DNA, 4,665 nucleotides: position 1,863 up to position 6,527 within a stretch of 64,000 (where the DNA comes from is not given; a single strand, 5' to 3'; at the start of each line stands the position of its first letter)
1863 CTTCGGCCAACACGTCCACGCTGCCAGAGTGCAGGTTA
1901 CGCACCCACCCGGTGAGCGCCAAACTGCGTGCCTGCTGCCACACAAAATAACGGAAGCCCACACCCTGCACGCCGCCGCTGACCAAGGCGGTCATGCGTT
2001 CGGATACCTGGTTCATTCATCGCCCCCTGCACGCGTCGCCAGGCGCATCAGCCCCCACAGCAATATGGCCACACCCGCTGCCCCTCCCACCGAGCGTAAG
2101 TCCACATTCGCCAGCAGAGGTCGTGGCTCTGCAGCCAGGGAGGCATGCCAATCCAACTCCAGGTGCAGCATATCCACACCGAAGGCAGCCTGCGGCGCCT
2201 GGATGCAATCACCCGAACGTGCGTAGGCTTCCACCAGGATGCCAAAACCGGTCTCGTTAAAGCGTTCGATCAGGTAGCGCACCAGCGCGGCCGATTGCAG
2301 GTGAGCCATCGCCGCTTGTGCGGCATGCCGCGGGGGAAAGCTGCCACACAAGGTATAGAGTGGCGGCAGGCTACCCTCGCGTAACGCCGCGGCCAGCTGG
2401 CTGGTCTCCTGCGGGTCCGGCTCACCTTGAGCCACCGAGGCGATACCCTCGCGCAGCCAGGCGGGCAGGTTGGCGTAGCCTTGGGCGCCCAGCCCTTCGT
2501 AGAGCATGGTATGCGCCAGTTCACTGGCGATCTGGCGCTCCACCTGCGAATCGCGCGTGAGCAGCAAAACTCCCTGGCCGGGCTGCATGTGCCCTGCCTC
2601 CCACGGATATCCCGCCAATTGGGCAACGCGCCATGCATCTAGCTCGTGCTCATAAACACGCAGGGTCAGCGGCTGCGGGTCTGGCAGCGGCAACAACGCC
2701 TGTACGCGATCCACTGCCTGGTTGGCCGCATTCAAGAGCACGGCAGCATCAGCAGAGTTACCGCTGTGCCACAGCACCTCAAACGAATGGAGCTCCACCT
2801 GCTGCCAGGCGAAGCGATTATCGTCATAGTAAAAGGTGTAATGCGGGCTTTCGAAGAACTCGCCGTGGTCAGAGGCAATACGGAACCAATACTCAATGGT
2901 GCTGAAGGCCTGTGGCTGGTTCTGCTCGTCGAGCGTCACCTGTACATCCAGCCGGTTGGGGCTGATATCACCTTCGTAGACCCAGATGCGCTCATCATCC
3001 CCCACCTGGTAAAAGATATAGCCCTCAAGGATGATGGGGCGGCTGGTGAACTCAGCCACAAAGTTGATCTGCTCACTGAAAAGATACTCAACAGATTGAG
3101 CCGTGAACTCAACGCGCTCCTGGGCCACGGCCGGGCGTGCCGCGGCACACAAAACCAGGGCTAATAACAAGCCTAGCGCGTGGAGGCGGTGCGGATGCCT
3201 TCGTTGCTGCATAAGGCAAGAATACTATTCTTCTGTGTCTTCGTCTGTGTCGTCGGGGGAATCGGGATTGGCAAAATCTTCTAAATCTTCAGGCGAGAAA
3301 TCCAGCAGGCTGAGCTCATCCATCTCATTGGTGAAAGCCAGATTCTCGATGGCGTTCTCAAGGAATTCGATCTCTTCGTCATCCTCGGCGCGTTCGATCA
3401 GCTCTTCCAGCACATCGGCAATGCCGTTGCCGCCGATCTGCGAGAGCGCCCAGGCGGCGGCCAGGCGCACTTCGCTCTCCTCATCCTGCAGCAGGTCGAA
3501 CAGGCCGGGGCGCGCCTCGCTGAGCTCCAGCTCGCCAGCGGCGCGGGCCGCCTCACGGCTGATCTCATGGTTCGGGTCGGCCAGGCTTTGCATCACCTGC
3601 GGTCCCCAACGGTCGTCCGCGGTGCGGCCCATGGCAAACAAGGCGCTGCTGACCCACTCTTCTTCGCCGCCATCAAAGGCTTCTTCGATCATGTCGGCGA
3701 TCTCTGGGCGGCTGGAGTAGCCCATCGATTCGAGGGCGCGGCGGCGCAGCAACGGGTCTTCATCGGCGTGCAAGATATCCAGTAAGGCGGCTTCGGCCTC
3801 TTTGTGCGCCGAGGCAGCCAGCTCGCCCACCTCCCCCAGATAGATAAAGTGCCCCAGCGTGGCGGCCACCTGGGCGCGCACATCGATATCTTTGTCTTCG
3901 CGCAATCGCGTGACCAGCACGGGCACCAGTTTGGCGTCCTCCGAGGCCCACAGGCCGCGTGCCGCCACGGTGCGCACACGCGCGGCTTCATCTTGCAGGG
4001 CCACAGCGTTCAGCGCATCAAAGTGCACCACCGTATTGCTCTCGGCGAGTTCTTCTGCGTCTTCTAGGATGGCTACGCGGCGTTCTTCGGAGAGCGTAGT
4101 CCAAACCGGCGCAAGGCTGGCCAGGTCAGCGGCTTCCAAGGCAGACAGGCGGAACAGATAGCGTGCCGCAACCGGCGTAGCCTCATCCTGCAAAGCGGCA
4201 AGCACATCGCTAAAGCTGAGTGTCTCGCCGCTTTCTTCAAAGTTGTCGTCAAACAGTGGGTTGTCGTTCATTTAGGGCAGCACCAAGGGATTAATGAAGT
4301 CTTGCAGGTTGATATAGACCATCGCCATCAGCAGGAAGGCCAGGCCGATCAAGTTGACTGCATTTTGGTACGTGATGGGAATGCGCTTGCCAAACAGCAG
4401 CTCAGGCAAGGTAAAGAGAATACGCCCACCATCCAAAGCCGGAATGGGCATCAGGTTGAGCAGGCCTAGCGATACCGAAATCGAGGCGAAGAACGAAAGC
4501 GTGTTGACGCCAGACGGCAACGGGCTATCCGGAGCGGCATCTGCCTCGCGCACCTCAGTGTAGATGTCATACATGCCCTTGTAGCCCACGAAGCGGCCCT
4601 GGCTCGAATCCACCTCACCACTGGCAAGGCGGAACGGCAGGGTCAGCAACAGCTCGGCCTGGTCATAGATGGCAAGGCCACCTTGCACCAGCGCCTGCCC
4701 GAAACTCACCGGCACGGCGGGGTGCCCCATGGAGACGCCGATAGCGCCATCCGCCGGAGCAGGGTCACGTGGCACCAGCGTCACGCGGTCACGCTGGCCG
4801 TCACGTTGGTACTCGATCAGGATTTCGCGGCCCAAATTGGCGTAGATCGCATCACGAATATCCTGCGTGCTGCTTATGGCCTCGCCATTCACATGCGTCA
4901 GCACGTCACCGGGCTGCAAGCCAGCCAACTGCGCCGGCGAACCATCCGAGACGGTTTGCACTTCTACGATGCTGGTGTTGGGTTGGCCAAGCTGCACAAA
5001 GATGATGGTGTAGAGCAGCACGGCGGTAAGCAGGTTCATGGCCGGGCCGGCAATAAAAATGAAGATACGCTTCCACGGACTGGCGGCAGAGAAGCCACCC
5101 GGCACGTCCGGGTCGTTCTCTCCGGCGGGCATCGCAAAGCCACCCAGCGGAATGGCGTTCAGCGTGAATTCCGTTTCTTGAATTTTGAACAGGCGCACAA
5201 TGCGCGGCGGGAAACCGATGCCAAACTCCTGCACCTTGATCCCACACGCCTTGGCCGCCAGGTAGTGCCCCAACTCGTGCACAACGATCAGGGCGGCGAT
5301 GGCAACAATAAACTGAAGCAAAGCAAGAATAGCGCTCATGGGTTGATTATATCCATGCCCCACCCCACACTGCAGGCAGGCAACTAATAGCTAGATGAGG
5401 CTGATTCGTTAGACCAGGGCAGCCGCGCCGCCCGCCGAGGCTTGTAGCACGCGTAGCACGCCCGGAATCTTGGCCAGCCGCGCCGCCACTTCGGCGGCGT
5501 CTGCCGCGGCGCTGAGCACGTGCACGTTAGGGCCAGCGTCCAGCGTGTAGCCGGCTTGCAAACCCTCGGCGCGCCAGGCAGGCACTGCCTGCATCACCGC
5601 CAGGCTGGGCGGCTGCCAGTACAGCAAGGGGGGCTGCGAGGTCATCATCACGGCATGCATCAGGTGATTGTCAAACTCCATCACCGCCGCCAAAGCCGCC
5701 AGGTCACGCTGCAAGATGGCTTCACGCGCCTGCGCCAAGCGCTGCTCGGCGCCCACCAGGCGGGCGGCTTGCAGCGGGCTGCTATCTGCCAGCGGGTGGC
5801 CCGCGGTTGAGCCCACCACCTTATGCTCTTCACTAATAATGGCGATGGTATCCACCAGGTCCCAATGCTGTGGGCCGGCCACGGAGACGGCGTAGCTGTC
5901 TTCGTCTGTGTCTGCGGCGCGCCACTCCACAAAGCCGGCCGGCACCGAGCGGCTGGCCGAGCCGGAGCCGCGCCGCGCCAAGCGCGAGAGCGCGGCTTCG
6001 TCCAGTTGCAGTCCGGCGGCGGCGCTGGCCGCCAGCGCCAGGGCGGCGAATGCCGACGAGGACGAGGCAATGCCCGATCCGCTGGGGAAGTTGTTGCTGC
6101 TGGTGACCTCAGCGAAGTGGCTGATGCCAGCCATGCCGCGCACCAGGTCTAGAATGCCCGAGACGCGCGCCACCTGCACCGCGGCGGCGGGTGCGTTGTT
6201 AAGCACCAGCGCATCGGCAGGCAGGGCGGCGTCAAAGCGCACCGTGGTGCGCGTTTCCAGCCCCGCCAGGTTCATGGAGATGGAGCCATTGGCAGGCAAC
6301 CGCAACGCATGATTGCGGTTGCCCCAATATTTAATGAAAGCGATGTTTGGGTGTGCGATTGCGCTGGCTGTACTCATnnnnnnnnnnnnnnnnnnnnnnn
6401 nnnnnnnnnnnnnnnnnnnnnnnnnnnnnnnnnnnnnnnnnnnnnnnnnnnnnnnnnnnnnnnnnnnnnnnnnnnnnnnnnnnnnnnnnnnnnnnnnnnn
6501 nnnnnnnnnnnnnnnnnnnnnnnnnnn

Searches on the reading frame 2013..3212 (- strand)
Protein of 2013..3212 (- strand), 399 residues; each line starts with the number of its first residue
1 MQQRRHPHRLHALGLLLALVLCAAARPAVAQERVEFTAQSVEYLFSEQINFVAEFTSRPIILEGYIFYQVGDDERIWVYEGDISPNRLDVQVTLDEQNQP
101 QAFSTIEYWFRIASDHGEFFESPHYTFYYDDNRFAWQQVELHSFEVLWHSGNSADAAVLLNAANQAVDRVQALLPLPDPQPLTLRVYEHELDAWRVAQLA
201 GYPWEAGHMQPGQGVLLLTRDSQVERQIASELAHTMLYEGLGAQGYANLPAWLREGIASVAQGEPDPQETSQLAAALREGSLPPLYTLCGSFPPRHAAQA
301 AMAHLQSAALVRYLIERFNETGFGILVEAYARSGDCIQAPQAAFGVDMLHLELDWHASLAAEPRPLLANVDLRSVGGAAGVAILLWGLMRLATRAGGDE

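Call 79: search_protein_families(library=pfam, proteins=[window:2013-3212:-], max_evalue=0.00001)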
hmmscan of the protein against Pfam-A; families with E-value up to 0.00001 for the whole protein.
window:2013-3212:- (399 aa): 1 family
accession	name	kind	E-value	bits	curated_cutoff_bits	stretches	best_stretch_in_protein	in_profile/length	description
PF13485.12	Peptidase_MA_2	-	7.2e-15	55.8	32.4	1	224-360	66-200/201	Peptidase MA superfamily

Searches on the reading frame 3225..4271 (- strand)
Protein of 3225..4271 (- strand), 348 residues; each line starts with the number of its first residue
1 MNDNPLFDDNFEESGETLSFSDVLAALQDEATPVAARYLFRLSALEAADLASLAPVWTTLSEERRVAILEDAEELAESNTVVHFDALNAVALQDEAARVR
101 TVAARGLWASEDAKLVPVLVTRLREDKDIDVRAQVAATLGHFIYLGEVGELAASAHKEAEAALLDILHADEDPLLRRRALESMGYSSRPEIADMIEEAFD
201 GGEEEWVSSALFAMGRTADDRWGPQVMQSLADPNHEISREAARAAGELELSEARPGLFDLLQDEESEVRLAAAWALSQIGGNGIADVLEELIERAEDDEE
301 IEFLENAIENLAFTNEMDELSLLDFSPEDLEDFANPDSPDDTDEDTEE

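Call 79: search_protein_families(library=pfam, proteins=[window:3225-4271:-], max_evalue=0.00001)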
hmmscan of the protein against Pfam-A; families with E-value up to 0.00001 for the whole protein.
window:3225-4271:- (348 aa): 4 families
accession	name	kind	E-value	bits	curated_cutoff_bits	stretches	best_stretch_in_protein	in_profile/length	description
PF13646.12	HEAT_2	-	1.2e-25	90.1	27.7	2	225-311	3-87/88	HEAT repeats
PF02985.28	HEAT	-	1e-16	59.8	23.5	0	255-279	3-27/31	HEAT repeat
PF13513.12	HEAT_EZ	-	5.1e-08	33.7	27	0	250-279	22-55/55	HEAT-like repeat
PF00514.29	Arm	-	2.2e-07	31.1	20.6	0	259-279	19-39/41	Armadillo/beta-catenin-like repeat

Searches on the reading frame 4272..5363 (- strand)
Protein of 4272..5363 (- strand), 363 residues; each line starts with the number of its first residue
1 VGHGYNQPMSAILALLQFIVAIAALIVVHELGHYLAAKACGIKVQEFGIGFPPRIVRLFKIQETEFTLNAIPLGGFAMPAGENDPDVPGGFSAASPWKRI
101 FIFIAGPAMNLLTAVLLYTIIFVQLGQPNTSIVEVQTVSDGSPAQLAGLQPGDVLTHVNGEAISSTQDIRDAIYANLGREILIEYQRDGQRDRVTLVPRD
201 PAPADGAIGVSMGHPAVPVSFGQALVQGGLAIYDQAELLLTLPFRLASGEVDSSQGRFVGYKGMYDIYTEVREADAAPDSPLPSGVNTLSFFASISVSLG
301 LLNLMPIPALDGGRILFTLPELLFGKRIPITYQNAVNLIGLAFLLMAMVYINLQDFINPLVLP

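Call 79: search_protein_families(library=pfam, proteins=[window:4272-5363:-], max_evalue=0.00001)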
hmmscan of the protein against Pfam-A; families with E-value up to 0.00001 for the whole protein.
window:4272-5363:- (363 aa): 4 families
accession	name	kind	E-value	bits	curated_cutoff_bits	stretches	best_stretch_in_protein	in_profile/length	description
PF02163.28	Peptidase_M50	-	1.3e-50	172.2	27.2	1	18-346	2-220/221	Peptidase family M50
PF17820.7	PDZ_6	-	3.6e-15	55.9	27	1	135-187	2-54/54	PDZ domain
PF13180.12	PDZ_2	-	5.8e-11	43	27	1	128-195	9-77/80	PDZ domain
PF00595.29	PDZ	-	4.4e-06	27.4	23.2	1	133-168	27-62/81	PDZ domain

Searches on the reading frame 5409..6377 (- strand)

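Call 79: search_protein_families(library=pfam, proteins=[window:5409-6377:-], max_evalue=0.00001)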
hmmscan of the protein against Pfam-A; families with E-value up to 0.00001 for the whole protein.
window:5409-6377:- (322 aa): 3 families
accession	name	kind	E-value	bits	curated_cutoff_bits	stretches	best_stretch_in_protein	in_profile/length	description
PF22700.2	MVD-like_N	-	2.9e-55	186.7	27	1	8-163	1-157/157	Diphosphomevalonate decarboxylase-like N-terminal domain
PF18376.6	MDD_C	-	4.7e-18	66.1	23.2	1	178-303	3-132/186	Mevalonate 5-diphosphate decarboxylase C-terminal domain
PF00288.32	GHMP_kinases_N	-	2.5e-08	34.5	22.3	1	76-144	7-72/87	GHMP kinases N terminal domain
